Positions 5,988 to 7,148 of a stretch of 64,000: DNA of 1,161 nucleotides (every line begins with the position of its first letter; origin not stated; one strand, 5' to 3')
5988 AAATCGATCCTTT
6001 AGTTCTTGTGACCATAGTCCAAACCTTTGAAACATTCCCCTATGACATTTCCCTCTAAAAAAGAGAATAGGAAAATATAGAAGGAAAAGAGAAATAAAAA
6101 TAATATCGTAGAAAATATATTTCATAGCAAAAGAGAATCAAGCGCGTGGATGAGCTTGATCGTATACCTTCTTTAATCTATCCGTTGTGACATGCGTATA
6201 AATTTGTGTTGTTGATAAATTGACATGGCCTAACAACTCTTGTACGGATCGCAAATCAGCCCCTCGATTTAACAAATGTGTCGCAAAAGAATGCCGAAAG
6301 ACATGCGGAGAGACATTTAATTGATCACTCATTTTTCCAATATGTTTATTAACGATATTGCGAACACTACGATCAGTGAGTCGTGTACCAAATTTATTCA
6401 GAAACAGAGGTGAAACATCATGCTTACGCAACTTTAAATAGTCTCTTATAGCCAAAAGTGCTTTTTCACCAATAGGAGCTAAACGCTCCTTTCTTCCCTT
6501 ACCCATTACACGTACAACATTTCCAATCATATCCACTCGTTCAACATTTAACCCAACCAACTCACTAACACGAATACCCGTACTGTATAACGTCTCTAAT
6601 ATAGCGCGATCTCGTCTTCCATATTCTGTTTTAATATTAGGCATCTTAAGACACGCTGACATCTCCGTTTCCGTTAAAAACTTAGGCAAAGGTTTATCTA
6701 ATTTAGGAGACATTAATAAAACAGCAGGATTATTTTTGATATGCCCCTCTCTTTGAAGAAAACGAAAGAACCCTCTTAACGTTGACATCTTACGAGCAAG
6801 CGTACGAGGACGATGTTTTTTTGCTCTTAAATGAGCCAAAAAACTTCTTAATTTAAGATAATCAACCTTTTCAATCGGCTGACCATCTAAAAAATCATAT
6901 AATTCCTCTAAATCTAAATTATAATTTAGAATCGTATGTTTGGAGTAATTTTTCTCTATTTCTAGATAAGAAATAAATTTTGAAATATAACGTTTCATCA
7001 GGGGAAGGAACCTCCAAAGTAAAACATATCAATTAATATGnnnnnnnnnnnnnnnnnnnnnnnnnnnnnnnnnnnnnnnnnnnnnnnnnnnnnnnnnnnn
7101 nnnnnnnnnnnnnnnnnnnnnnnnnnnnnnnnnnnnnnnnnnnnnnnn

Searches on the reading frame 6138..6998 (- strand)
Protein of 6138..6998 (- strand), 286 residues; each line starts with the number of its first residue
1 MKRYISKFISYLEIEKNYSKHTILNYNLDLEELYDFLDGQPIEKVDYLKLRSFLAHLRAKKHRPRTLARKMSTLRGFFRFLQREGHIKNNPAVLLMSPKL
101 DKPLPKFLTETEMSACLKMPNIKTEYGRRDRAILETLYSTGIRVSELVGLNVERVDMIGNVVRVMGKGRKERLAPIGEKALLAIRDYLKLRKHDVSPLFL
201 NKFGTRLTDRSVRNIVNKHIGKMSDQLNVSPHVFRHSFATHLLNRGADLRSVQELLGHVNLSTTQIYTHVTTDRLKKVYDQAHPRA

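Call 38: search_protein_families(library=pfam, proteins=[window:6138-6998:-], max_evalue=0.00001)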
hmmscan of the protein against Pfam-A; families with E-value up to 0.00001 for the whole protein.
window:6138-6998:- (286 aa): 4 families
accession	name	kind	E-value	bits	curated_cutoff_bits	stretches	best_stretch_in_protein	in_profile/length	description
PF00589.27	Phage_integrase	-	1.3e-43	149.2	27.1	1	106-272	1-170/172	Phage integrase family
PF02899.23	Phage_int_SAM_1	-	9.6e-22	77.5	22.3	1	5-85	1-83/83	Phage integrase, N-terminal SAM-like domain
PF13102.12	Phage_int_SAM_5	-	1.2e-06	29.2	22.3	0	4-91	5-92/98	Phage integrase SAM-like domain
PF13495.12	Phage_int_SAM_4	-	6.2e-06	27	27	1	6-79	3-76/85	Phage integrase, N-terminal SAM-like domain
